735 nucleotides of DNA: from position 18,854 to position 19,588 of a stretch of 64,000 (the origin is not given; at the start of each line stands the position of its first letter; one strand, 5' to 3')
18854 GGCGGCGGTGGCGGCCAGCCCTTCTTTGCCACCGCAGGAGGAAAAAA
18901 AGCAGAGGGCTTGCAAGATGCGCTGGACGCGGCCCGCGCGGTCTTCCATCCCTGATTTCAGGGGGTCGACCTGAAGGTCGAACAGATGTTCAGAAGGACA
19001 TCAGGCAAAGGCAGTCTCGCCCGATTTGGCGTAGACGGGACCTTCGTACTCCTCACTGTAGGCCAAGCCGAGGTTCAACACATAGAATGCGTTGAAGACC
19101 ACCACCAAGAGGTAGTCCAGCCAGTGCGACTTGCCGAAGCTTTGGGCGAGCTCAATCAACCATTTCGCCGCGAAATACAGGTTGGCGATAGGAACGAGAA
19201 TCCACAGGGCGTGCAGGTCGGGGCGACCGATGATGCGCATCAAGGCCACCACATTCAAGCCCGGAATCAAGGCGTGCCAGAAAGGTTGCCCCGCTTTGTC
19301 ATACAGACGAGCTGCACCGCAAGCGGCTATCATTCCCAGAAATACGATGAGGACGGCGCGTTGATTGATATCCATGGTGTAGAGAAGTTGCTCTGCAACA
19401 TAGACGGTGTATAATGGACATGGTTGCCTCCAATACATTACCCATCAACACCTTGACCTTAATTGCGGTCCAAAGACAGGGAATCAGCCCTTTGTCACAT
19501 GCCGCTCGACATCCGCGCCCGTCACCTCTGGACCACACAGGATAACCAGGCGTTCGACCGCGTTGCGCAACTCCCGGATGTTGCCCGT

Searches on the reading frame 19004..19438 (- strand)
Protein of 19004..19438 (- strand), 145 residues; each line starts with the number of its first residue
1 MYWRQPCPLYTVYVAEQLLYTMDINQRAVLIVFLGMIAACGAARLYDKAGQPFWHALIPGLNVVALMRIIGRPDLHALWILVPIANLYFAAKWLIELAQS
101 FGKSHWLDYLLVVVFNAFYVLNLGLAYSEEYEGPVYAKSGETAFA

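Call 65: search_protein_families(library=pfam, proteins=[window:19004-19438:-], max_evalue=0.001)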
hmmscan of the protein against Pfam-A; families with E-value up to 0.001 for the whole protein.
window:19004-19438:- (145 aa): 1 family
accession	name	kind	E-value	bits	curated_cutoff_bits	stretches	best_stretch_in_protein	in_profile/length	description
PF18936.5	DUF5684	-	2.6e-18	66.8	27.4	1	54-134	1-81/81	Family of unknown function (DUF5684)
